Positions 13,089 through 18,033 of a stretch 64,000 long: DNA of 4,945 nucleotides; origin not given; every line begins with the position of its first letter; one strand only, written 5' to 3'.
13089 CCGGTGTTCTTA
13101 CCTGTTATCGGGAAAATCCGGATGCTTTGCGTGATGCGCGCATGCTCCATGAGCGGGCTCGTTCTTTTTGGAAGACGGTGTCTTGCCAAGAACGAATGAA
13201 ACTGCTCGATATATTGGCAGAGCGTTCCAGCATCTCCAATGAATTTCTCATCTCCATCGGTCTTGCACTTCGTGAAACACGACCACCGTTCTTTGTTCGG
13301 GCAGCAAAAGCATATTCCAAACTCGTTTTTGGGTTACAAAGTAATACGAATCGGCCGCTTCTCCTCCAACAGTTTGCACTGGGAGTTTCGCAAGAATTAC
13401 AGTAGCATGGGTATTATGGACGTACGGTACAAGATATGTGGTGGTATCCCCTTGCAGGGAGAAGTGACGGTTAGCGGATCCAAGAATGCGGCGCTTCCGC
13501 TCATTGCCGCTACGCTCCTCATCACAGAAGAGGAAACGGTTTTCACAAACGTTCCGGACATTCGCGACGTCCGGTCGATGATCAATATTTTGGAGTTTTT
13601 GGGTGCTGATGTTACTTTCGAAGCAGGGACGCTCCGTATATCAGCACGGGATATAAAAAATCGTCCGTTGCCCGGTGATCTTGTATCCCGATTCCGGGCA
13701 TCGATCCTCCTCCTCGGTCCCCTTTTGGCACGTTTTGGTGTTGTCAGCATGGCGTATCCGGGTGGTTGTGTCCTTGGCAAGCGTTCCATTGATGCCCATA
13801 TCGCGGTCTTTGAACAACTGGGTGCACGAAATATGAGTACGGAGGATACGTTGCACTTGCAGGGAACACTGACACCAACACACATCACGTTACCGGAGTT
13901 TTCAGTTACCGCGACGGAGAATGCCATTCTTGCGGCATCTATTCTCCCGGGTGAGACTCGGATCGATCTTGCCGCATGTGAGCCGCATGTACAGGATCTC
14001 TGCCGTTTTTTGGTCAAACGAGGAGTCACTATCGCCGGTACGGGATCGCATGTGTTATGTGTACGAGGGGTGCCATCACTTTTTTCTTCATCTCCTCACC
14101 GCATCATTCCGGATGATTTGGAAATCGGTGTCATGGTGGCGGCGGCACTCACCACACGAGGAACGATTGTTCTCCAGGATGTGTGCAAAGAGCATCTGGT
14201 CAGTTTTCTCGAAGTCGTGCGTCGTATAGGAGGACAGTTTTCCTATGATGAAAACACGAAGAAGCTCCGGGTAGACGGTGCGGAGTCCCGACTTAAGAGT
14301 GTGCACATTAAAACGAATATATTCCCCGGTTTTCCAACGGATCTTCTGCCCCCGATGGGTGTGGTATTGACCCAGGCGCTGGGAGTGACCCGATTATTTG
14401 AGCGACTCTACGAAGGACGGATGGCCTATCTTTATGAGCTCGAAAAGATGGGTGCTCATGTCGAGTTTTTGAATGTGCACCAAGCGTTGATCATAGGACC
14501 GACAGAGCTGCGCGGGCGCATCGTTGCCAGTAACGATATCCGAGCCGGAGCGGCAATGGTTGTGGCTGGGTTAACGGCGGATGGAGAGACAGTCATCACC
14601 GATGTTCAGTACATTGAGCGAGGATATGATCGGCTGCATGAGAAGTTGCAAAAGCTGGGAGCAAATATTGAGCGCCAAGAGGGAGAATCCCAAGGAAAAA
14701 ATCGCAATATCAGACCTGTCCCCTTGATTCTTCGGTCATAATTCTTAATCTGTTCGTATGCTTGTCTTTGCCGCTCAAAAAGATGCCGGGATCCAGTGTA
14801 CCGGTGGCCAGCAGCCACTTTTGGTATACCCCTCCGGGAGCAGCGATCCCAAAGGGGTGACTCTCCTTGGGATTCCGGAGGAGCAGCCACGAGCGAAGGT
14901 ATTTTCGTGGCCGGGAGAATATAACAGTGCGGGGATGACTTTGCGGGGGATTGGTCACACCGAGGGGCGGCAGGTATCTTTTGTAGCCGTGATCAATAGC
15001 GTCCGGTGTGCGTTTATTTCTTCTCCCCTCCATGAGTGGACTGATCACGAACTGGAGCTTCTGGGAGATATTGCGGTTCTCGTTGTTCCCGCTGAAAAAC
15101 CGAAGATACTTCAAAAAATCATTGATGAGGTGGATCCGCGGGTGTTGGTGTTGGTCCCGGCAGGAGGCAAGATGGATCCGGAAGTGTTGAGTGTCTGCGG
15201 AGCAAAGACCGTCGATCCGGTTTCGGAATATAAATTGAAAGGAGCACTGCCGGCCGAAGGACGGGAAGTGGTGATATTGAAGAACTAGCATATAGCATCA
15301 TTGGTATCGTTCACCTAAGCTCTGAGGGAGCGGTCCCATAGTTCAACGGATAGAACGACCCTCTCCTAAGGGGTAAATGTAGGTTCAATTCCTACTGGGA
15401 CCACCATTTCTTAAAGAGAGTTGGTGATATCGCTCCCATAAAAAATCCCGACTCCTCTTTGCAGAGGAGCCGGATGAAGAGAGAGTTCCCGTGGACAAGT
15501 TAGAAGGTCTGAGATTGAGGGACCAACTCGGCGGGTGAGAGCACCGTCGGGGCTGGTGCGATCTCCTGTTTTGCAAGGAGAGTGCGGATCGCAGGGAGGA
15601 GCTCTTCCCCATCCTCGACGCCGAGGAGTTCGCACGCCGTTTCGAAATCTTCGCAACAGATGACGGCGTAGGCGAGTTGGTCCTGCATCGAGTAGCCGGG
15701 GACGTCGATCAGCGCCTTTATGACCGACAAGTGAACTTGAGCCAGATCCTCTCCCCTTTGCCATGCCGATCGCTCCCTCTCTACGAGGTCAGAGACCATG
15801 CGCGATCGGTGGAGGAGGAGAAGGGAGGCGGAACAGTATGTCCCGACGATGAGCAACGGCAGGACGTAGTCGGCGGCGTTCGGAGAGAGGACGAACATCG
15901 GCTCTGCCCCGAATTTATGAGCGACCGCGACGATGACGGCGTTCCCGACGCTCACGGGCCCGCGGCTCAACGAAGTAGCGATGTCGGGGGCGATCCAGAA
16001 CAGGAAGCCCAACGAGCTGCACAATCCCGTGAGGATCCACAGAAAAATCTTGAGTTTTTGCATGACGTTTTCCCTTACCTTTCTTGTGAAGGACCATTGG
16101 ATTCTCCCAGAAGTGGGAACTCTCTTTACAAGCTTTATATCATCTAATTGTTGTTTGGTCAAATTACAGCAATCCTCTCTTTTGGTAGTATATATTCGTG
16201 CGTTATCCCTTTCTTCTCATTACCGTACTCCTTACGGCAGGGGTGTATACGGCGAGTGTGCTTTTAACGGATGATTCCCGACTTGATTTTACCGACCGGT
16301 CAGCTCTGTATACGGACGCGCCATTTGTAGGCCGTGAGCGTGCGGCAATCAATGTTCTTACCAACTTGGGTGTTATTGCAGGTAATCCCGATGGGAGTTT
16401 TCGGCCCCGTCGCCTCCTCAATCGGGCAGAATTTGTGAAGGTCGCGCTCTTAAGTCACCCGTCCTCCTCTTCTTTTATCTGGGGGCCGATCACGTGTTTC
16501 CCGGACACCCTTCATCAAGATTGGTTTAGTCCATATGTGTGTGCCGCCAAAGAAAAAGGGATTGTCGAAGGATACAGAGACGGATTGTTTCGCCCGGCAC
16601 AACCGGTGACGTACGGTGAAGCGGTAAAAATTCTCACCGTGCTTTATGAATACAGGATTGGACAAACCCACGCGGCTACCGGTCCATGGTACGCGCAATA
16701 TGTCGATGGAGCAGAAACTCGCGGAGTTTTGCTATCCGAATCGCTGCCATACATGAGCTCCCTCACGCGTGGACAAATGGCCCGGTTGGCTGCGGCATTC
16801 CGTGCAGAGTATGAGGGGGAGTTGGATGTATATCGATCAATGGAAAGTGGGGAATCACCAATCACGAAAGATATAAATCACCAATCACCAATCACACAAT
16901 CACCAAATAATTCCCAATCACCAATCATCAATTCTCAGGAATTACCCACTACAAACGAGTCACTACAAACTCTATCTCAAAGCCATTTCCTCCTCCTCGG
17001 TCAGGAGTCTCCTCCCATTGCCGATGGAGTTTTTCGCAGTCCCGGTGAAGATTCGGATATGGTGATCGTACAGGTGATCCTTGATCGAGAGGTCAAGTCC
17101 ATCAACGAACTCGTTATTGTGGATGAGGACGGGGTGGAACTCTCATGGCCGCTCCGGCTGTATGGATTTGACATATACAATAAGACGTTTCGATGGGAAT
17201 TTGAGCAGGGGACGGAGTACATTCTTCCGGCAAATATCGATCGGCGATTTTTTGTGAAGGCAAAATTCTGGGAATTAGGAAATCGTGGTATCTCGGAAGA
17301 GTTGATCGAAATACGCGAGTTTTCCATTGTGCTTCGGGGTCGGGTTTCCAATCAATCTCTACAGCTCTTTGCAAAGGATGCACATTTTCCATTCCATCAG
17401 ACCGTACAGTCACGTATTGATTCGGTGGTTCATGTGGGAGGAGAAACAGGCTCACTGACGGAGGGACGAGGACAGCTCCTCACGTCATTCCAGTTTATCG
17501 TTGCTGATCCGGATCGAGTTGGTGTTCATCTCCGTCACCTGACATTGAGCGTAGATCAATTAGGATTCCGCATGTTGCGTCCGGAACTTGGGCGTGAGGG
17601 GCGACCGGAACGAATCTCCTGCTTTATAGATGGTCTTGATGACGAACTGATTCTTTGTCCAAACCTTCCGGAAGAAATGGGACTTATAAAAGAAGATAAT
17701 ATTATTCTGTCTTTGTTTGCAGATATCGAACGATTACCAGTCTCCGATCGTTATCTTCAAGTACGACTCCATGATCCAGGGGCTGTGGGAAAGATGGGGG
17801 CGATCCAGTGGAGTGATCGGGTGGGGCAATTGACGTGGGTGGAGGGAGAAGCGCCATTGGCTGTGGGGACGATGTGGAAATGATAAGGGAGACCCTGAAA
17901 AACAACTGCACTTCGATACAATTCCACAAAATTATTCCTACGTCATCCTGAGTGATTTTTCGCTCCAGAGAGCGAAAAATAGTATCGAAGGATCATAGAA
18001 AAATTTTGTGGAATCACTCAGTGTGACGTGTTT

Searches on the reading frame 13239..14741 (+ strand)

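Call 105: search_protein_families(library=pfam, proteins=[window:13239-14741:+], max_evalue=0.00001)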
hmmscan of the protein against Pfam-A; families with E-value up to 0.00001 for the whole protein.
window:13239-14741:+ (500 aa): 1 family
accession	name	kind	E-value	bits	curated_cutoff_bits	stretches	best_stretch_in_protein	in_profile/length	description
PF00275.25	EPSP_synthase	-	4.9e-71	240.1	22.8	1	70-470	5-417/417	EPSP synthase (3-phosphoshikimate 1-carboxyvinyltransferase)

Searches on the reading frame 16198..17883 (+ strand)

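Call 105: search_protein_families(library=pfam, proteins=[window:16198-17883:+], max_evalue=0.00001)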
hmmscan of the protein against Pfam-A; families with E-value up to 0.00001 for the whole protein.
window:16198-17883:+ (561 aa): 1 family
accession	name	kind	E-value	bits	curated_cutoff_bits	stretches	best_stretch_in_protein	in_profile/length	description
PF00395.25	SLH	-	4.6e-20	71.8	20.8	2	107-142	9-43/44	S-layer homology domain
